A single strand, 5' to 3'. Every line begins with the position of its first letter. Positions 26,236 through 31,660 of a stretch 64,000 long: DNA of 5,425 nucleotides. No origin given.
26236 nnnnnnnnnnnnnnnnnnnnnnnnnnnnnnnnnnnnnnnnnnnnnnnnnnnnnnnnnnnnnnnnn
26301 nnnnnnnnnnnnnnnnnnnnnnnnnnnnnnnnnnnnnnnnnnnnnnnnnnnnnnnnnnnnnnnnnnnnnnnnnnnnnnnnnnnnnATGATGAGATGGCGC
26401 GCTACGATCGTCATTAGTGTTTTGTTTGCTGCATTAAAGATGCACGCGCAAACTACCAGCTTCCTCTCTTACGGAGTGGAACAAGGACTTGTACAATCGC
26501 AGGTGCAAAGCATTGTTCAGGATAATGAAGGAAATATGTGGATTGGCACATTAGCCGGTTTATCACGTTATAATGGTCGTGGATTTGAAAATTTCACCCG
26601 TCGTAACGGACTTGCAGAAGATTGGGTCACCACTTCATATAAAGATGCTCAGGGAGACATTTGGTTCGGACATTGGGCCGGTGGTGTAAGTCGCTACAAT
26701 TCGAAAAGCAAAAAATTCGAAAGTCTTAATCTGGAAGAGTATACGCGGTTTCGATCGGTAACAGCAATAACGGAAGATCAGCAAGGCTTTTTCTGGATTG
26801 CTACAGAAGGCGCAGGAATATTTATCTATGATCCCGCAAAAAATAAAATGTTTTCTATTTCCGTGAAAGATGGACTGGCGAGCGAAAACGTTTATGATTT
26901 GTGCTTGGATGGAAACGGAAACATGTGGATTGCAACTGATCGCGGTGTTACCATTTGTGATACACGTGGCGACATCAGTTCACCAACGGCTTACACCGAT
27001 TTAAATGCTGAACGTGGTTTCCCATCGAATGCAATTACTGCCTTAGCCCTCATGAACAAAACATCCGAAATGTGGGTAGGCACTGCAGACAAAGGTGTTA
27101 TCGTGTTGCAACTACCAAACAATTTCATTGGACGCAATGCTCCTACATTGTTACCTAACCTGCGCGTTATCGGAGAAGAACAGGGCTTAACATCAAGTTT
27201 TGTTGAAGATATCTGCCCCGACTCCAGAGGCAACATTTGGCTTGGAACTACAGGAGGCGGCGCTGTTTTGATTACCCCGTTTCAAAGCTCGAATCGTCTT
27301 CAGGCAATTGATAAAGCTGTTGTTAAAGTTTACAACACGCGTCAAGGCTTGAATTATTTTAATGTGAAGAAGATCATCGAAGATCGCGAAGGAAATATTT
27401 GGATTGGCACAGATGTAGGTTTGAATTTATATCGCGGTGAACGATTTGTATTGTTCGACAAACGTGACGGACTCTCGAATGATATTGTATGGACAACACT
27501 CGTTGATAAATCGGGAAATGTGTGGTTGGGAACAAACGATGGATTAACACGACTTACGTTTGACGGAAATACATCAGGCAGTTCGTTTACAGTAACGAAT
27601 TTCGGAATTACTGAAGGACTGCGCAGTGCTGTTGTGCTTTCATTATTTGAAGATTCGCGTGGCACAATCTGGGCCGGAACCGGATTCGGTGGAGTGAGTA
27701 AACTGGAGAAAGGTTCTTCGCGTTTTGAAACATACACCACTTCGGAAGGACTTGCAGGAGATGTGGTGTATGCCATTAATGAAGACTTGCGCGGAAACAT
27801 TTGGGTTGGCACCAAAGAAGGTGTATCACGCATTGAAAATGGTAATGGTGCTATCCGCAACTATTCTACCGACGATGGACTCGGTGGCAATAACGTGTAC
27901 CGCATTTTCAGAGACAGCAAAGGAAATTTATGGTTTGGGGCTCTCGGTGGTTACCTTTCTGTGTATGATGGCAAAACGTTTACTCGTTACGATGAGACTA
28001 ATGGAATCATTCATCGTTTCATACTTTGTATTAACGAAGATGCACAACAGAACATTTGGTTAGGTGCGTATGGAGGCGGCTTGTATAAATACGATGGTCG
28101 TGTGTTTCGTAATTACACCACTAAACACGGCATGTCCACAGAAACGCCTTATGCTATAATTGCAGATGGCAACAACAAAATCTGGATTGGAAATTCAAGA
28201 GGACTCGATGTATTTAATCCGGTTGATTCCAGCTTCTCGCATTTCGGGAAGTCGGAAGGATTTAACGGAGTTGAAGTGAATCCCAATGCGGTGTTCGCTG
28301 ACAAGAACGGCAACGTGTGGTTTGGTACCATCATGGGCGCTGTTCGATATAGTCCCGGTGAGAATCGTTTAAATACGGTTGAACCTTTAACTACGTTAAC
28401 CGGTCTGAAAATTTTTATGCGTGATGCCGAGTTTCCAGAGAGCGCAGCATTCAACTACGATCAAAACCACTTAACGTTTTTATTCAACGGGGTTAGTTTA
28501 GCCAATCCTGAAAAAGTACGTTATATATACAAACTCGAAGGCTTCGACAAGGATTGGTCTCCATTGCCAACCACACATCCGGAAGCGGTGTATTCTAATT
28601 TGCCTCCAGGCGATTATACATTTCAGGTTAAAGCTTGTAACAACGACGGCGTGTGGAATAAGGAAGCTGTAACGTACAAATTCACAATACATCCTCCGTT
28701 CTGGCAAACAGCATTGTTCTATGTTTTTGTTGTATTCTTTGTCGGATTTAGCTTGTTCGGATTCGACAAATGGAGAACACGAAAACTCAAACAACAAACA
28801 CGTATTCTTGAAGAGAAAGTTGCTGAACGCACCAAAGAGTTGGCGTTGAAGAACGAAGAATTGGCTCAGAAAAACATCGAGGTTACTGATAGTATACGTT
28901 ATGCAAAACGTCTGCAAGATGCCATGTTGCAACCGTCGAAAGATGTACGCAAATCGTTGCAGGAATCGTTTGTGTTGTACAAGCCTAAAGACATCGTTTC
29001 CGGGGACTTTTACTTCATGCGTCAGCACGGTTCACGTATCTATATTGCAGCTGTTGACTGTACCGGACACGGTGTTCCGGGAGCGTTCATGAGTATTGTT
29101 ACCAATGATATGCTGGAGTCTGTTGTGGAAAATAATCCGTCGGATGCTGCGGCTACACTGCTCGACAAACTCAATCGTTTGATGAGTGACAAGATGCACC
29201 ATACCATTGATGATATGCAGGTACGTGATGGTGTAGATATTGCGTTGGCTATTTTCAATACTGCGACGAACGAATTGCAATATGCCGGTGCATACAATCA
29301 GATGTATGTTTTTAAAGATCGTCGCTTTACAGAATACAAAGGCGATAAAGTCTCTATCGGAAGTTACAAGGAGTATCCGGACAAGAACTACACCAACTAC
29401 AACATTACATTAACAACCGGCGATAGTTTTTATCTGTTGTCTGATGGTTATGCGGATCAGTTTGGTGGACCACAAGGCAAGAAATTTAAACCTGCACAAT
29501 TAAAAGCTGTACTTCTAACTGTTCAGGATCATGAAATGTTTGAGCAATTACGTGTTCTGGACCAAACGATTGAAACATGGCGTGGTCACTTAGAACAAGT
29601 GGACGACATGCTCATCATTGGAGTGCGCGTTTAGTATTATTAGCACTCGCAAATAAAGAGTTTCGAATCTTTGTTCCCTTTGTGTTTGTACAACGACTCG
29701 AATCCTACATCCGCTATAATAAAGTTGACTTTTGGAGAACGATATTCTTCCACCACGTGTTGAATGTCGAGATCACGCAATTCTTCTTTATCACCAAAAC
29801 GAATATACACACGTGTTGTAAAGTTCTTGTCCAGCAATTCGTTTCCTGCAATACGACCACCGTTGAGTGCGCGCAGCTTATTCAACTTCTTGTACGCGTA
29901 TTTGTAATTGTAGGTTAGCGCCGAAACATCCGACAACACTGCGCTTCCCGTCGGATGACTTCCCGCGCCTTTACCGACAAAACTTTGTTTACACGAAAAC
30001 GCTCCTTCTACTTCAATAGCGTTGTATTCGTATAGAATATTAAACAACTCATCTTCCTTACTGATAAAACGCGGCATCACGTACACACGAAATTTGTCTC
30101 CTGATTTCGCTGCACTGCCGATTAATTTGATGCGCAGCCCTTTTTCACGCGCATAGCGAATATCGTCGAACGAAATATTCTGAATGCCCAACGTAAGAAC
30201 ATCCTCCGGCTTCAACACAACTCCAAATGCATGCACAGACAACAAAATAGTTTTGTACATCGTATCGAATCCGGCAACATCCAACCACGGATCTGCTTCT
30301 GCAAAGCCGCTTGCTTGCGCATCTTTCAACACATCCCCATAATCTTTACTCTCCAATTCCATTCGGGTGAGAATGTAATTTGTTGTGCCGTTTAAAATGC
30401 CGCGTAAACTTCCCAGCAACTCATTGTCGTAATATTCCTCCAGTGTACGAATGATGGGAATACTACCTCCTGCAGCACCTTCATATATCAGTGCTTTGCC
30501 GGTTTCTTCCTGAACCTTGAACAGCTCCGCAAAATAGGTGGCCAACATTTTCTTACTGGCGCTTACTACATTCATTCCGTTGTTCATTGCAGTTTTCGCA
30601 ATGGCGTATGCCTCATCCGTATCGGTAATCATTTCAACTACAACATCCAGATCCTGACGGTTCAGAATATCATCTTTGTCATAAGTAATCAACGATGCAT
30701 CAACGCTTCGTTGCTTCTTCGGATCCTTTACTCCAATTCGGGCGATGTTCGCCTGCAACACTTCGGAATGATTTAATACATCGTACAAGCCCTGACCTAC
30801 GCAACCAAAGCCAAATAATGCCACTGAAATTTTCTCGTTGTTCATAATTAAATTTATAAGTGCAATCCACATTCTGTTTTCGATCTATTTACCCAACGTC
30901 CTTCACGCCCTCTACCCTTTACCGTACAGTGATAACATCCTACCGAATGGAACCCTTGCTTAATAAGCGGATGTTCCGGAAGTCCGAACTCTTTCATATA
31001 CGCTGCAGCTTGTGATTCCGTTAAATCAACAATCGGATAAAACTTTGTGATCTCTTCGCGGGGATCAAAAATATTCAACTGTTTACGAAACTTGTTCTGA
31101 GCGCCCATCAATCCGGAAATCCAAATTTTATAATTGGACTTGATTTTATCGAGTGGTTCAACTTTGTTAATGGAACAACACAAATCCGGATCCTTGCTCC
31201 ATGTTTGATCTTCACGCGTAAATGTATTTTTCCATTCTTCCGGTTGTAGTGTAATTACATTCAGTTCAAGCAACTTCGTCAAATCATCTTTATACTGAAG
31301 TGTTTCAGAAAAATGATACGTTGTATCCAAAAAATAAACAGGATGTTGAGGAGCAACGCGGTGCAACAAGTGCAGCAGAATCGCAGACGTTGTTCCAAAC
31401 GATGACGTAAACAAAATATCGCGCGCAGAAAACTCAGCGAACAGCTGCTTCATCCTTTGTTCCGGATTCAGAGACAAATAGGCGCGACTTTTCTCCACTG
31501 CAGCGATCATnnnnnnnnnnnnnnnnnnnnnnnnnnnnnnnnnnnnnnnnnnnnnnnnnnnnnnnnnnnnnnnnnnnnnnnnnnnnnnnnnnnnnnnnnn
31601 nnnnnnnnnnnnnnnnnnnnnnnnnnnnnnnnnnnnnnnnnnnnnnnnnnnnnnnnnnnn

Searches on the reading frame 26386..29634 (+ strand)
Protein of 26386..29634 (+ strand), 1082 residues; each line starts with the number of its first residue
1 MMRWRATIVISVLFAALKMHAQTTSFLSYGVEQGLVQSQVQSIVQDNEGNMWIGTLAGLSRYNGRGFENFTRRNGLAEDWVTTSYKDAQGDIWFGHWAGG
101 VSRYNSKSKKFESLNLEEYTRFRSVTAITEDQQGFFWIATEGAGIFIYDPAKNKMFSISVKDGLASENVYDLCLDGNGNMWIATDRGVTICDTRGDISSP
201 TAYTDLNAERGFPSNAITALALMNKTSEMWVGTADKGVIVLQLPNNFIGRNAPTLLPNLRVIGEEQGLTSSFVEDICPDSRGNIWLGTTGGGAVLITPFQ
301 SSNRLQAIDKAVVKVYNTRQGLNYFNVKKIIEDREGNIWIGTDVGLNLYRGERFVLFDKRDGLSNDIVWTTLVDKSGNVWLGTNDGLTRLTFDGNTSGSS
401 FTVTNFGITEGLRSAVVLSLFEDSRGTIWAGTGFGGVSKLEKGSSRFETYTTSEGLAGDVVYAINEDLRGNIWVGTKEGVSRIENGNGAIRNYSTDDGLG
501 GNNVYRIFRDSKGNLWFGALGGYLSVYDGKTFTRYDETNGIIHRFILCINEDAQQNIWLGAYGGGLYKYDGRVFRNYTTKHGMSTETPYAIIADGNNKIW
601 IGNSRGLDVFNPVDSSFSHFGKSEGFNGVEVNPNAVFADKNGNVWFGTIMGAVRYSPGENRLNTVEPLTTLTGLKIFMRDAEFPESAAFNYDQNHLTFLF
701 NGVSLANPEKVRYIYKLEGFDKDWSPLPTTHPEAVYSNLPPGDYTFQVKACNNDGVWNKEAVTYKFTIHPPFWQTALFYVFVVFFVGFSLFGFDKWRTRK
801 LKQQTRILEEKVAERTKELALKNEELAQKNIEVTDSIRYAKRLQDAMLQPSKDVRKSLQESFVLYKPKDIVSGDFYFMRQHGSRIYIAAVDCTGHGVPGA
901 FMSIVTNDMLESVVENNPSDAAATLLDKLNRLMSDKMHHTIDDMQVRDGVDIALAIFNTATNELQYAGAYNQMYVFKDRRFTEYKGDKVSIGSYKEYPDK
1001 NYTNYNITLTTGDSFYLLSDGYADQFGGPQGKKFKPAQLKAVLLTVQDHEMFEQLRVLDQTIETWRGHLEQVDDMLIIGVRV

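Call 34: search_protein_families(library=pfam, proteins=[window:26386-29634:+])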
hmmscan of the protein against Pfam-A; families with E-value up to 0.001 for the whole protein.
window:26386-29634:+ (1082 aa): 4 families
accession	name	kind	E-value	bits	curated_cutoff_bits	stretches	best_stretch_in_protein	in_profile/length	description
PF07494.17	Reg_prop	-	1.1e-57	185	20.4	4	163-185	1-23/24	Two component regulator propeller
PF07495.19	Y_Y_Y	-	1.8e-20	73.1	26.6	1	706-769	3-65/65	Y_Y_Y domain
PF07228.17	SpoIIE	-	1.6e-18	67.8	25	1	883-1082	3-191/192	Stage II sporulation protein E (SpoIIE)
PF08450.18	SGL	-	6.5e-07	29.6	26.3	0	583-694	37-146/246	SMP-30/Gluconolactonase/LRE-like region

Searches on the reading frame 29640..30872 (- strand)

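Call 6: search_protein_families(library=pfam, proteins=[window:29640-30872:-])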
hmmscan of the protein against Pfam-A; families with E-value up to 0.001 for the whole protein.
window:29640-30872:- (410 aa): 3 families
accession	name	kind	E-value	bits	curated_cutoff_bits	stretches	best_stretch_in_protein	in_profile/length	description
PF00742.24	Homoserine_dh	-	8.6e-50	169.4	22.9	1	139-316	1-172/173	Homoserine dehydrogenase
PF03447.22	NAD_binding_3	-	2e-13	51.5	24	1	21-131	1-116/116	Homoserine dehydrogenase, NAD binding domain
PF03435.24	Sacchrp_dh_NADP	-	0.00013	22.7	25.1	1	17-107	1-100/129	Saccharopine dehydrogenase NADP binding domain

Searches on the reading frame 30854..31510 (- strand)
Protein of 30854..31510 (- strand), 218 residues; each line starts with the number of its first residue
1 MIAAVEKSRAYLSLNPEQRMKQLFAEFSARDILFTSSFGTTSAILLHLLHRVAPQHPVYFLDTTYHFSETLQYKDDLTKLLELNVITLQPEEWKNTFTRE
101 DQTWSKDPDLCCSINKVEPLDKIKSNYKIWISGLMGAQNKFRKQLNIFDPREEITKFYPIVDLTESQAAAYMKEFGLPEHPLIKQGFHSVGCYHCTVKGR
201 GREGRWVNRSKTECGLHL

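Call 6: search_protein_families(library=pfam, proteins=[window:30854-31510:-])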
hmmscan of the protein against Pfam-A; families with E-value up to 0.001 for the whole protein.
window:30854-31510:- (218 aa): 1 family
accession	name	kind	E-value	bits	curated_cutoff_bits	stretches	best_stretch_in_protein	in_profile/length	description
PF01507.26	PAPS_reduct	-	3e-34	119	22.5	1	32-197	2-174/175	Phosphoadenosine phosphosulfate reductase domain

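Call 60: find_related_loci(query=window:30854-31510:-, collection=genome_contigs, flank=1500)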
Query window:30854-31510:- (218 aa) in genome_contigs; peptide patterns used: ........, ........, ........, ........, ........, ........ (x = any residue, [..] = any of these).
113 stretches matched a pattern; 2 encode a relative of the query (tblastn E <= 1e-3); 2 distinct loci.
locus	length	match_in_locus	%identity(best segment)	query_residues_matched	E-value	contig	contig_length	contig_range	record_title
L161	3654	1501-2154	96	1-218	1e-148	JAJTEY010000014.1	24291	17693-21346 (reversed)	MAG: Bacteroidetes bacterium isolate 49618_E68 Sample_49618_scaffold_1497, whole genome shotgun sequence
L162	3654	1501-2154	94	1-218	1e-143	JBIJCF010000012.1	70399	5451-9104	MAG: Bacteroidia bacterium isolate ME2006-08-18D11_3300042945_group2_bin212 Rohwer_bin431_scaffold_140_c1, whole genome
